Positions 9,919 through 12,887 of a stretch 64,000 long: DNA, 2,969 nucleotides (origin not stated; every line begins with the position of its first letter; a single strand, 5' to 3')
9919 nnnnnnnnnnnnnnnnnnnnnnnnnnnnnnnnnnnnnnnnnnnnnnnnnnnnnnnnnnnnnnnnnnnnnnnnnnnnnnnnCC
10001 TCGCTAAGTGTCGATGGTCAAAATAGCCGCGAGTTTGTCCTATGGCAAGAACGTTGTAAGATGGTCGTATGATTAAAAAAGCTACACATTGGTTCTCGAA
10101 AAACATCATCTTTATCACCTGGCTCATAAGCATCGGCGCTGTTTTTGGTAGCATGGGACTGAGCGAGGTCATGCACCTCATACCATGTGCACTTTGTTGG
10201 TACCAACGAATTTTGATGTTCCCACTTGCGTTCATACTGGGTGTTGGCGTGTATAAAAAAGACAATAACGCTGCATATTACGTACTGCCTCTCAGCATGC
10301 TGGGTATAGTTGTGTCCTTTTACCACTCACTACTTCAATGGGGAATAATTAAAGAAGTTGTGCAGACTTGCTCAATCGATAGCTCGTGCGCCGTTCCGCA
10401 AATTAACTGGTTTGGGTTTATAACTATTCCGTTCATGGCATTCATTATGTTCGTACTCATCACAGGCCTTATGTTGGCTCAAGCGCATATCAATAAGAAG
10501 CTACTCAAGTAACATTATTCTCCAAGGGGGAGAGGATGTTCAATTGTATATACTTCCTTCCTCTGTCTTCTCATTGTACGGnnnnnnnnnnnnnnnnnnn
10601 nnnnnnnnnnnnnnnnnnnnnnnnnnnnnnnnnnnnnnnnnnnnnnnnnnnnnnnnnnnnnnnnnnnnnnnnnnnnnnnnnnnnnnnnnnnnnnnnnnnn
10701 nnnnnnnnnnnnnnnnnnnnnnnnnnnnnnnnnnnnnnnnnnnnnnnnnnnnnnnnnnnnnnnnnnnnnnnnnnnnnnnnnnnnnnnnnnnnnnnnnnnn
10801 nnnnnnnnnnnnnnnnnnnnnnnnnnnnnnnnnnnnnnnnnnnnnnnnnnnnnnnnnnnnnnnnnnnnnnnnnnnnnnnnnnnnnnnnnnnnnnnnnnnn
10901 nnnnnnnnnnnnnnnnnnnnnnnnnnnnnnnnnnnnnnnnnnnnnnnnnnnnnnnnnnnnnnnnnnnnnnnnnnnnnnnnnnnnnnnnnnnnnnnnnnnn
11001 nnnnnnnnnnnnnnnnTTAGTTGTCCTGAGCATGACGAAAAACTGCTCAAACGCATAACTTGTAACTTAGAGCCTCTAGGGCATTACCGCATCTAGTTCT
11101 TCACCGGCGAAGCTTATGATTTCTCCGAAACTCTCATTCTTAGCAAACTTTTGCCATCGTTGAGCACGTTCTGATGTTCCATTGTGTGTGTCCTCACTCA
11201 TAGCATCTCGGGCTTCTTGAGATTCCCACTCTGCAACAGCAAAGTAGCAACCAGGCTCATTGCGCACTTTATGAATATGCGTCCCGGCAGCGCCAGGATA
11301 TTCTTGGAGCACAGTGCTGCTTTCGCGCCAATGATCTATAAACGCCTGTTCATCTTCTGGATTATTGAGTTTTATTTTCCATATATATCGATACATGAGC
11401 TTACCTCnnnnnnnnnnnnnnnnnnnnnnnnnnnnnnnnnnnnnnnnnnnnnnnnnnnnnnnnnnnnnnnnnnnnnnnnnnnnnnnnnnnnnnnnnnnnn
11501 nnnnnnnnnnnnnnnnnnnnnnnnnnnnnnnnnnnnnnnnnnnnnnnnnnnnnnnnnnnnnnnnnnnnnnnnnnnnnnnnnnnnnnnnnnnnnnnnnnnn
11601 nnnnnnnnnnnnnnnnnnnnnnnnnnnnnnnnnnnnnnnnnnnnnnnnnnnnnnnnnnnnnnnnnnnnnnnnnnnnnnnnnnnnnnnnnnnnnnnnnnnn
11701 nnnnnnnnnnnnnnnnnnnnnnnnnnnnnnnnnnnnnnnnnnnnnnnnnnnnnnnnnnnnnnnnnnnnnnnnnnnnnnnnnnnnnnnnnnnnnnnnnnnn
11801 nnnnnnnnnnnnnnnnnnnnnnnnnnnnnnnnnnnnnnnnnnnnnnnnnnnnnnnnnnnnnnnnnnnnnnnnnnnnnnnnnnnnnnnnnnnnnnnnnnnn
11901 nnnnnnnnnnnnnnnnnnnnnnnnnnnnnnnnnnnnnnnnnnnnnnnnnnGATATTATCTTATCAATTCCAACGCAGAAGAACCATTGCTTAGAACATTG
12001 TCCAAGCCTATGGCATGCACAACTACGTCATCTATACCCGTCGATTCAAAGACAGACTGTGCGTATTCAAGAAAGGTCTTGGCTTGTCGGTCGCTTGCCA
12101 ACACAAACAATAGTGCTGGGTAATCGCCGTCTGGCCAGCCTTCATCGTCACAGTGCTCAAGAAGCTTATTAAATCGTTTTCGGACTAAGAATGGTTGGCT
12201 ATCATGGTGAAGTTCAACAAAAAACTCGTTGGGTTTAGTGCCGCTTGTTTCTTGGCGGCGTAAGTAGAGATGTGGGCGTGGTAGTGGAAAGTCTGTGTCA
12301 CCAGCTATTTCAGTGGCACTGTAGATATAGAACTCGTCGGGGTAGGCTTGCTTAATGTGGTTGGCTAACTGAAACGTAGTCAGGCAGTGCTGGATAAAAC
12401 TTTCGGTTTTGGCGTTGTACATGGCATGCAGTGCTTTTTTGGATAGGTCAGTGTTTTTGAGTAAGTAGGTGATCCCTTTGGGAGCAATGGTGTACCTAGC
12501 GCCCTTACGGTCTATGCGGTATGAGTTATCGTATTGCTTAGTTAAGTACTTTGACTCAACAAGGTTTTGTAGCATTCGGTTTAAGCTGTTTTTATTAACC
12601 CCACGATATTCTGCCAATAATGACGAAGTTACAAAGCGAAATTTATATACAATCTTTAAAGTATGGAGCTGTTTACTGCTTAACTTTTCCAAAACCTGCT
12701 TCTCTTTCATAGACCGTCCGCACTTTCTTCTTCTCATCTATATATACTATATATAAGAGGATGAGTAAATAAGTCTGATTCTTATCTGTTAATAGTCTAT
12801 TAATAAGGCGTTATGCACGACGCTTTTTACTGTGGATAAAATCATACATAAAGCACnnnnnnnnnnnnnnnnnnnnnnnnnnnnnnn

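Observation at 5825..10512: Redox cargo block: membrane-anchored NirK, FAD-linked oxidase, NDH-2 and DsbB inside the island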

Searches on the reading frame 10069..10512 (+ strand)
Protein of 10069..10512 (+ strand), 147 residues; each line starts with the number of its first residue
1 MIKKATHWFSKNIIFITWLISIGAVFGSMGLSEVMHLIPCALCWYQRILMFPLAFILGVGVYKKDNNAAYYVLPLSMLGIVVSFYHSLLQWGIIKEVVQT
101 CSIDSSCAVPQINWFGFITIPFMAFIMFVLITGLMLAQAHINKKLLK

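Call 3: search_protein_families(library=pfam, proteins=[window:10069-10512:+], max_evalue=0.01)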
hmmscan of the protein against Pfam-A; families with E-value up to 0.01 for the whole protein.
window:10069-10512:+ (147 aa): 1 family
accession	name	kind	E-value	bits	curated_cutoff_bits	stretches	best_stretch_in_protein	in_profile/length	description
PF02600.21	DsbB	-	3.3e-15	57.2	22.1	1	12-137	3-147/148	Disulfide bond formation protein DsbB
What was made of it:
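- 10069..10512 (+): DsbB/BdbC-type disulfide oxidoreductase. Four TM segments, C40xxC43, R47, C101x5C107. PF02600 (call 3).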

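Call 4: search_protein_families(library=ncbifam, proteins=[window:10069-10512:+], max_evalue=0.01)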
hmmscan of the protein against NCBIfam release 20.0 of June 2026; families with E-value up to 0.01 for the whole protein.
window:10069-10512:+ (147 aa): 2 families
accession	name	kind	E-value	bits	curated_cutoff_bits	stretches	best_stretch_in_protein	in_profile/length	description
NF002849.0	PRK03113.1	subfamily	2.5e-36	124.9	124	1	11-134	8-131/139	disulfide oxidoreductase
NF001863.0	PRK00611.1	equivalog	6e-23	81.7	145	1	10-137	6-130/136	putative disulfide oxidoreductase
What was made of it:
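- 10069..10512 (+): NF002849 124.9 against 124 (call 4).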

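Call 32: search_solved_structures(query=window:10069-10512:+, max_evalue=0.01, show_alignments=1)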
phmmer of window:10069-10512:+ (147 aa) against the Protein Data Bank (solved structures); distinct sequences matched with E-value up to 0.01: 0.

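Call 56: find_homologous_proteins(query=window:10069-10512:+, max_evalue=0.00001)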
Query window:10069-10512:+ (147 aa): 927 proteins with E <= 0.00001 among 931 candidates; the best 120 are listed.
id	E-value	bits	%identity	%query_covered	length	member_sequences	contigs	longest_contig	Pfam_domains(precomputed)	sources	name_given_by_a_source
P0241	4.7e-91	321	99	100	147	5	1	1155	PF02600.22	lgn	-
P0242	2.4e-75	270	81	100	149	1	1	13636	PF02600.22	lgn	-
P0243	1.9e-69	251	74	97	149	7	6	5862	PF02600.22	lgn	-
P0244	2.3e-69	250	74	98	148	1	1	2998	PF02600.22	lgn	-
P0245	6.0e-66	239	71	100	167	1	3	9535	PF02600.22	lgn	-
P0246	4.6e-65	237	71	97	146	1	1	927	PF02600.22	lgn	-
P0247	2.9e-64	234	72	98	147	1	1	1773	PF02600.22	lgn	-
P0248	3.9e-64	234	68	98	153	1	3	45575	PF02600.22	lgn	-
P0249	5.5e-64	233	66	98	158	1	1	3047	PF02600.22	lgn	-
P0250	1.1e-63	232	66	98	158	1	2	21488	PF02600.22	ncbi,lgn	-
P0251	1.7e-63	231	71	95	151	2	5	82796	PF02600.22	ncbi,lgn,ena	-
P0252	1.7e-62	228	69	98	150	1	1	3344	PF02600.22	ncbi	-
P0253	2.8e-61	224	63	97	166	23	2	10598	PF02600.22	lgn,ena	-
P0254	5.8e-61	223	68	98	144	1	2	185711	PF02600.22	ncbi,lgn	-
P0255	8.4e-61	223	69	95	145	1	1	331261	PF02600.22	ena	-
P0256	4.1e-60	220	65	100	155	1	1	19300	PF02600.22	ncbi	-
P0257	1.0e-52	196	62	97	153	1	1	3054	PF02600.22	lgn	-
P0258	4.8e-52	194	66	85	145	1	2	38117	PF02600.22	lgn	-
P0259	3.9e-46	175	61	92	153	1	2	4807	PF07884.20,PF02600.22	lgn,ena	-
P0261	3.7e-43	165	54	86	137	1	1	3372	PF02600.22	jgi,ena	jgi:disulfide bond formation protein DsbB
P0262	1.7e-42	163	54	91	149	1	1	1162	PF02600.22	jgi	jgi:disulfide bond formation protein DsbB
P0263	6.2e-42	161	60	82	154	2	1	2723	PF02600.22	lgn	-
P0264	1.0e-41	161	52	90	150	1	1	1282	PF02600.22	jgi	jgi:disulfide bond formation protein DsbB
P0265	1.6e-41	160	51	94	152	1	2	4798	PF02600.22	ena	-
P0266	2.3e-41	160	58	86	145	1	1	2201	PF02600.22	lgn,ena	-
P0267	2.4e-41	160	57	84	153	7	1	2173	PF02600.22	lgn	-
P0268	4.5e-41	159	53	84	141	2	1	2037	PF02600.22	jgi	jgi:disulfide bond formation protein DsbB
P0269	4.8e-41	159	55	88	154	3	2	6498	PF07884.20,PF02600.22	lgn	-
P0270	4.9e-41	159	53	88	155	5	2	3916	PF02600.22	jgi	-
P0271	7.0e-41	158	54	91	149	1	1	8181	PF02600.22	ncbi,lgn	-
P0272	9.4e-41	158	51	90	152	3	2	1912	PF02600.22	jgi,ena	-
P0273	1.6e-40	157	54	82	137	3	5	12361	PF02600.22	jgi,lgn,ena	jgi:disulfide bond formation protein DsbB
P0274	2.1e-40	156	53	92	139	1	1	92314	PF02600.22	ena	-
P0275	2.1e-40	156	58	86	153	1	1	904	PF02600.22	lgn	-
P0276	2.4e-40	156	56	86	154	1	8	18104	PF02600.22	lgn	-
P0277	2.6e-40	156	56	83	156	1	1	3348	PF02600.22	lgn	-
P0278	3.7e-40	156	52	88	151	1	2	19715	PF02600.22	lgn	-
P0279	3.8e-40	156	54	91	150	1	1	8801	PF02600.22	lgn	-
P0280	1.5e-39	154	51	95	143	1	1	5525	PF02600.22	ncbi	-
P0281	1.5e-39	154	53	93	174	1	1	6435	PF02600.22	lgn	-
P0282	2.1e-39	153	52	93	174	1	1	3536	PF02600.22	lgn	-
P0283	2.3e-39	153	55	82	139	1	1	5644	PF02600.22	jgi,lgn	jgi:disulfide bond formation protein DsbB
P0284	4.1e-39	152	50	94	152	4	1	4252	PF02600.22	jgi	jgi:disulfide bond formation protein DsbB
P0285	4.1e-39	152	51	92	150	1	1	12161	PF02600.22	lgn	-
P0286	4.4e-39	152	50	88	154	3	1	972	PF02600.22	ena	-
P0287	6.4e-39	152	54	86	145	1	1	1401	PF02600.22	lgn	-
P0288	6.5e-39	152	47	99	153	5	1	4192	PF02600.22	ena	-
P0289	7.5e-39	151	55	80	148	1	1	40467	PF02600.22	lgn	-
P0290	8.8e-39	151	61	80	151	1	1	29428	PF02600.22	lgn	-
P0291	9.5e-39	151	53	88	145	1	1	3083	PF02600.22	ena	-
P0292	9.7e-39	151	51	88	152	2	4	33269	PF02600.22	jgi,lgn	jgi:disulfide bond formation protein DsbB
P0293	1.2e-38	151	49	92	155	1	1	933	PF07884.20,PF02600.22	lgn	-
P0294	1.2e-38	151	56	88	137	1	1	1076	PF02600.22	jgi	jgi:disulfide bond formation protein DsbB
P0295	1.5e-38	151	47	99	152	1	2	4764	PF02600.22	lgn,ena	-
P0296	1.8e-38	150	54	88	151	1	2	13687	PF02600.22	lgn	-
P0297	2.3e-38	150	50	92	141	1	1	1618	PF02600.22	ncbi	-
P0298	2.8e-38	150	51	92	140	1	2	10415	PF02600.22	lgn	-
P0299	3.7e-38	149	54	88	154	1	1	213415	PF02600.22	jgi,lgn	jgi:disulfide bond formation protein DsbB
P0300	4.4e-38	149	53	88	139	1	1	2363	PF02600.22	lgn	-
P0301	7.0e-38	148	56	78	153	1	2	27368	PF02600.22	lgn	-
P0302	7.7e-38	148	54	85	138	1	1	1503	PF02600.22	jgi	jgi:disulfide bond formation protein DsbB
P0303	1.1e-37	148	51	91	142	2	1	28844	PF02600.22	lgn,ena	-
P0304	1.2e-37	148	51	92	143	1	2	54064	PF02600.22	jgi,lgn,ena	-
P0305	1.9e-37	147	56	77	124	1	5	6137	PF02600.22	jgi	jgi:disulfide bond formation protein DsbB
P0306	2.0e-37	147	49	92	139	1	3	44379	PF02600.22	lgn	-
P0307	2.8e-37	146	49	96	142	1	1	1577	PF02600.22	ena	-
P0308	5.0e-37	146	52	92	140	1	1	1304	PF02600.22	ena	-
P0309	6.0e-37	145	54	88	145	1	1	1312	PF02600.22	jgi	jgi:disulfide bond formation protein DsbB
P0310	7.5e-37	145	49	92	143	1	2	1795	PF02600.22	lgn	-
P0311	7.7e-37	145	51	82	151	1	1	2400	PF02600.22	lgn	-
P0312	8.2e-37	145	51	84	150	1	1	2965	PF02600.22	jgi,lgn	jgi:disulfide bond formation protein DsbB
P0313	9.7e-37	145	51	92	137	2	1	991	PF02600.22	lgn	-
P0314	9.8e-37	145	50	89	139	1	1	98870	PF02600.22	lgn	-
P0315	1.1e-36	144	55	81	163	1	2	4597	PF07884.20,PF02600.22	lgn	-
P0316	1.1e-36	144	49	96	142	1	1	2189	PF02600.22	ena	-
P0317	1.1e-36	144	49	93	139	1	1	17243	PF02600.22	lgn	-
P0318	1.2e-36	144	52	87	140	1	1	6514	PF02600.22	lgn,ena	-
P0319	1.5e-36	144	49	94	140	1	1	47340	PF02600.22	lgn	-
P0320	1.7e-36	144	50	89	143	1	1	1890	PF02600.22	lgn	-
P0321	1.9e-36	144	50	92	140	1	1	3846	PF02600.22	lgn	-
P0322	2.5e-36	143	48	92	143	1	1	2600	PF02600.22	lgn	-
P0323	2.6e-36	143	49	94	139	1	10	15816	PF02600.22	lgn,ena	-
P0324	2.7e-36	143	52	87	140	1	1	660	PF02600.22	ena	-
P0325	2.7e-36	143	49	96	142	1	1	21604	PF02600.22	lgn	-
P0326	2.8e-36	143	48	92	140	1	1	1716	PF02600.22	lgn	-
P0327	2.8e-36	143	49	85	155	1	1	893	PF02600.22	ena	-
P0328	3.3e-36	143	48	95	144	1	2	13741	PF02600.22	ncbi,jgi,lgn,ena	-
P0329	3.4e-36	143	47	87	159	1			PF02600.22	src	-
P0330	4.0e-36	143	53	86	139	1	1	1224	PF02600.22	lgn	-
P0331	4.3e-36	143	49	93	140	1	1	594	PF02600.22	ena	-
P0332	5.3e-36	142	52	84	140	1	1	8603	PF02600.22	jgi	jgi:disulfide bond formation protein DsbB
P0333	5.9e-36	142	49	88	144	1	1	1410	PF02600.22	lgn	-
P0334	8.8e-36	142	50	87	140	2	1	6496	PF02600.22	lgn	-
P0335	1.2e-35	141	48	93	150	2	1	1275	PF02600.22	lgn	-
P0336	1.4e-35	141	53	80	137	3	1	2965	PF02600.22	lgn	-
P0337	1.6e-35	141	53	84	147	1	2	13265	PF02600.22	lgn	-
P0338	1.7e-35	141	52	86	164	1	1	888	PF02600.22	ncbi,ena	-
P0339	1.9e-35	140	47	97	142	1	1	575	PF02600.22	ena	-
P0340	2.0e-35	140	51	84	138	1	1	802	PF02600.22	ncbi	-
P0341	2.0e-35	140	50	86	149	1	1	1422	PF02600.22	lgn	-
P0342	2.4e-35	140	44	97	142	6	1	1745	PF02600.22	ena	-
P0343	2.5e-35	140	47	92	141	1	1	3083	PF02600.22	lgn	-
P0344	2.5e-35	140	47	90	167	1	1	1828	PF02600.22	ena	-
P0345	2.6e-35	140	50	89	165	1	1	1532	PF02600.22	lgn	-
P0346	2.7e-35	140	51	80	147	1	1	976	PF02600.22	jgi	jgi:disulfide bond formation protein DsbB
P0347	2.7e-35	140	47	93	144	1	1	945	PF02600.22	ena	-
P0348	3.1e-35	140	51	93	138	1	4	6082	PF02600.22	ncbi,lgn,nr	ncbi:disulfide bond formation protein B [Candidatus Microgenomates bacterium]|nr:disulfide bond form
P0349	3.2e-35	140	47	94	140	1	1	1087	PF02600.22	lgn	-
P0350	3.4e-35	140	46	93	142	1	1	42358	PF02600.22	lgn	-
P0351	3.6e-35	140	50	92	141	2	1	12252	PF02600.22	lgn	-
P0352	4.0e-35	139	51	84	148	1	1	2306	PF02600.22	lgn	-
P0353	4.1e-35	139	49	92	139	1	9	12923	PF02600.22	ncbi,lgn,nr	ncbi:MAG: disulfide bond formation protein B [Candidatus Levybacteria bacterium]|nr:disulfide bond f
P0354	4.3e-35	139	47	94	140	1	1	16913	PF02600.22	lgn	-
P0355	4.4e-35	139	48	88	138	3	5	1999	PF02600.22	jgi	jgi:disulfide bond formation protein DsbB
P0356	4.6e-35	139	46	91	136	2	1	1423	PF02600.22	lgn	-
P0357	4.7e-35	139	49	93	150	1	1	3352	PF02600.22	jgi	jgi:disulfide bond formation protein DsbB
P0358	5.9e-35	139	49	92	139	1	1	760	PF02600.22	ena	-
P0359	6.2e-35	139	53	86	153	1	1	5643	PF02600.22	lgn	-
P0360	6.2e-35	139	49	91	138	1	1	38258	PF02600.22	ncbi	-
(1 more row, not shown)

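Call 59: find_encoding_contigs(protein=P0255, flank=6000, max_places=1)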
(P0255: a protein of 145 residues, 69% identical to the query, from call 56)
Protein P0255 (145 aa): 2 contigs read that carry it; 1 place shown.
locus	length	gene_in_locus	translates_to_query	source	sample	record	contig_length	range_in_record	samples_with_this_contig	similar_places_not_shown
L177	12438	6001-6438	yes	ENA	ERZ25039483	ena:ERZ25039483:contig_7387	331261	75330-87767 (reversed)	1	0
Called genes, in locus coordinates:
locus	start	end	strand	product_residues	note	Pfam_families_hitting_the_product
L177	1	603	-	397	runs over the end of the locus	PF12704:MacB_PCD (weak), PF02687:FtsX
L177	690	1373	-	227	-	PF00005:ABC_tran, PF13304:AAA_21 (faint)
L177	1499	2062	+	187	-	PF00440:TetR_N, PF16859:TetR_C_11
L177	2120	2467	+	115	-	-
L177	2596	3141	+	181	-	-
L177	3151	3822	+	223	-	PF01565:FAD_binding_4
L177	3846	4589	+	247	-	PF02913:FAD-oxidase_C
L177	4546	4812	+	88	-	PF02913:FAD-oxidase_C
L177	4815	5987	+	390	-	PF01134:GIDA (faint), PF01266:DAO (faint), PF07992:Pyr_redox_2, PF13450:NAD_binding_8 (faint), PF13454:NAD_binding_9 (faint), PF13738:Pyr_redox_3 (faint), PF00070:Pyr_redox (weak)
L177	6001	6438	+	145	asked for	PF02600:DsbB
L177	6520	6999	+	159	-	PF01243:PNPOx_N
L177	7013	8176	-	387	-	PF04519:Bactofilin (faint), PF26514:DUF8173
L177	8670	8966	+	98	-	PF01022:HTH_5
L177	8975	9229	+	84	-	PF00462:Glutaredoxin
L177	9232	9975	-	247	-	PF00027:cNMP_binding (weak), PF13545:HTH_Crp_2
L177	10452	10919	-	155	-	PF04977:DivIC (weak)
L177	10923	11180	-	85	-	-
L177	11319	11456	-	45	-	-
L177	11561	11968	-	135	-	PF00072:Response_reg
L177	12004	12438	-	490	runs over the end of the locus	PF00672:HAMP, PF00512:HisKA, PF02518:HATPase_c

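Call 60: find_encoding_contigs(protein=P0254, flank=6000, max_places=1)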
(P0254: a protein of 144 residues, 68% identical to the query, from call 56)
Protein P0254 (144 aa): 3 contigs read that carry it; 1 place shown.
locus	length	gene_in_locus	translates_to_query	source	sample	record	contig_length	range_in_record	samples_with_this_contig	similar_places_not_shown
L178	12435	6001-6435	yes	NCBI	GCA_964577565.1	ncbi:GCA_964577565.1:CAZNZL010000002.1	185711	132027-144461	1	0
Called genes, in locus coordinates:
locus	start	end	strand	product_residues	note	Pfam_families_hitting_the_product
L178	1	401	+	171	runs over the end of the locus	PF00265:TK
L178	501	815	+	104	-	-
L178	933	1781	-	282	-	PF23023:Anti-Pycsar_Apyc1, PF00753:Lactamase_B, PF12706:Lactamase_B_2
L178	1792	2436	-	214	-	PF10851:DUF2652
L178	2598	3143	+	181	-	-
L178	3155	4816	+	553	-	PF01565:FAD_binding_4, PF02913:FAD-oxidase_C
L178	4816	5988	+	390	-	PF01134:GIDA (faint), PF01266:DAO (faint), PF07992:Pyr_redox_2, PF13450:NAD_binding_8 (faint), PF13454:NAD_binding_9 (faint), PF00070:Pyr_redox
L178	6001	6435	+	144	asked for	PF02600:DsbB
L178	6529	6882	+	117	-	-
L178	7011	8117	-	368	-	-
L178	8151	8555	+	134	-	PF11969:DcpS_C, PF01230:HIT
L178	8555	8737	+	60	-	-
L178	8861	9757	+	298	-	PF01381:HTH_3, PF12844:HTH_19 (faint), PF13443:HTH_26, PF13560:HTH_31, PF00702:Hydrolase, PF13419:HAD_2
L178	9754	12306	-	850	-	PF00133:tRNA-synt_1, PF09334:tRNA-synt_1g, PF13603:tRNA-synt_1_2, PF09334:tRNA-synt_1g, PF08264:Anticodon_1, PF10458:Val_tRNA-synt_C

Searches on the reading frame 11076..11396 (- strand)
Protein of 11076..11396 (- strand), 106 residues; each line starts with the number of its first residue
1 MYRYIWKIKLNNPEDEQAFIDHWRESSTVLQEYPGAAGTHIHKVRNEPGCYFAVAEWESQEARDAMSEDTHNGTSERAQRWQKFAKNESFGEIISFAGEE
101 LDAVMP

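Call 3: search_protein_families(library=pfam, proteins=[window:11076-11396:-], max_evalue=0.01)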
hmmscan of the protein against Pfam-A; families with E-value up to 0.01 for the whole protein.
window:11076-11396:- (106 aa): 1 family
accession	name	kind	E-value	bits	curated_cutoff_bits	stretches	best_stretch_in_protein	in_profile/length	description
PF03992.22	ABM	-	4.7e-07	30.3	23.1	1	12-65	11-65/78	Antibiotic biosynthesis monooxygenase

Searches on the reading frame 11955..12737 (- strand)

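Call 3: search_protein_families(library=pfam, proteins=[window:11955-12737:-], max_evalue=0.01)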
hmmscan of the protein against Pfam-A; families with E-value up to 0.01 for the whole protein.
window:11955-12737:- (260 aa): 2 families
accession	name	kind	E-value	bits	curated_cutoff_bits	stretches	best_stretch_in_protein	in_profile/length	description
PF13814.12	Replic_Relax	-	3.6e-06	27.6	25.3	1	27-176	1-155/191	Replication-relaxation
PF12802.13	MarR_2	-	0.0022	18.6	27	1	23-68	7-53/61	MarR family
